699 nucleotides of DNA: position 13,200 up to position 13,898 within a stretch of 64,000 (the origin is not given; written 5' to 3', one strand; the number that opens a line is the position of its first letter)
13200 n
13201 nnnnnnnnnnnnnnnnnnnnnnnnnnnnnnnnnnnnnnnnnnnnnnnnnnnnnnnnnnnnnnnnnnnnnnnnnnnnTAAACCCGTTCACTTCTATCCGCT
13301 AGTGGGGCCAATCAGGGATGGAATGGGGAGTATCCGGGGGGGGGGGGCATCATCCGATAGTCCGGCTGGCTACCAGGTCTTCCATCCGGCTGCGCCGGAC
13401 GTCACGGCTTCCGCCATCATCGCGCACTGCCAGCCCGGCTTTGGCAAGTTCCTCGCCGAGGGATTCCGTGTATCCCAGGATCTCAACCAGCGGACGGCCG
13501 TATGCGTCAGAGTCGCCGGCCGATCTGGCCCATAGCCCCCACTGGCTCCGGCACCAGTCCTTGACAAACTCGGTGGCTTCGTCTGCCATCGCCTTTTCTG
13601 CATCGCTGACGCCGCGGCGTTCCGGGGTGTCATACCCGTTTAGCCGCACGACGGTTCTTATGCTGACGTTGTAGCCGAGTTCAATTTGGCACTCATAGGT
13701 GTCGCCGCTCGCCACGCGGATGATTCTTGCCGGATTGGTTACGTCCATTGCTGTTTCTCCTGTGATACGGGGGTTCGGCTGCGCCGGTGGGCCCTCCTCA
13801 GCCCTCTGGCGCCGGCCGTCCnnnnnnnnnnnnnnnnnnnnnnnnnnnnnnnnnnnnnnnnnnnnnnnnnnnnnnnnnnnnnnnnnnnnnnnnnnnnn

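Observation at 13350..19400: Operon coupling a GmrSD-like nuclease to a giant pentapeptide-repeat protein and three unknown proteins: candidate new defence (or counter-defence) system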

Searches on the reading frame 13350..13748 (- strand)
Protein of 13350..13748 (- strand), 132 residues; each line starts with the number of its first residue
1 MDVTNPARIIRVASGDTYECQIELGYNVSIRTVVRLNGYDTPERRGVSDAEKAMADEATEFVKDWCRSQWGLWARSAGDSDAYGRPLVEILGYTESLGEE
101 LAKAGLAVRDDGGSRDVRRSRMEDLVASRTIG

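Call 3: search_protein_families(library=pfam, proteins=[window:13350-13748:-], max_evalue=0.01)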
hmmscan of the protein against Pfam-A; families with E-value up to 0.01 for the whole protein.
window:13350-13748:- (132 aa): 1 family
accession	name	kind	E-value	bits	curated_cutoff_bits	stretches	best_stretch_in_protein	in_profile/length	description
PF00565.23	SNase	-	3.9e-07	30.9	21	1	34-108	2-75/107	Staphylococcal nuclease homologue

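Call 4: search_protein_families(library=padloc, proteins=[window:13350-13748:-], max_evalue=0.01)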
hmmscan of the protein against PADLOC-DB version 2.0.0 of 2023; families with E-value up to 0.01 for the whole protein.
window:13350-13748:- (132 aa): 1 family
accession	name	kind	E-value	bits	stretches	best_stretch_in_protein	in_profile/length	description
PDLC01096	C3a212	-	0.00031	18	1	5-86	46-124/279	SNc+LTD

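Call 5: search_protein_families(library=phrogs, proteins=[window:13350-13748:-], max_evalue=0.01)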
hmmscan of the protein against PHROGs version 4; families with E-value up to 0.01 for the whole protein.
window:13350-13748:- (132 aa): 2 families
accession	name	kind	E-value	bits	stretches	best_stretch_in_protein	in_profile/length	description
phrog_452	-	DNA, RNA and nucleotide metabolism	1.3e-21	78.3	1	6-124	70-191/201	endonuclease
phrog_8809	-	unknown function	0.0017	16.3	1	4-110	1098-1204/2317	-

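Call 86: search_protein_families(library=ncbifam, proteins=[window:13350-13748:-], max_evalue=0.01)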
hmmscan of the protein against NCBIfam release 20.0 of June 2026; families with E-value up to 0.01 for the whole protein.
window:13350-13748:- (132 aa): 2 families
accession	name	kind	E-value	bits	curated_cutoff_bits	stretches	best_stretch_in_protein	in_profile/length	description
NF047694.1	TnucaseNucIStaph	equivalog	0.00049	19.6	250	1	6-107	46-144/175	thermonuclease NucI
NF047969.1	CaNuclEcnA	equivalog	0.0053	16.7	180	0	7-64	7-59/151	calcium-activated nuclease EcnA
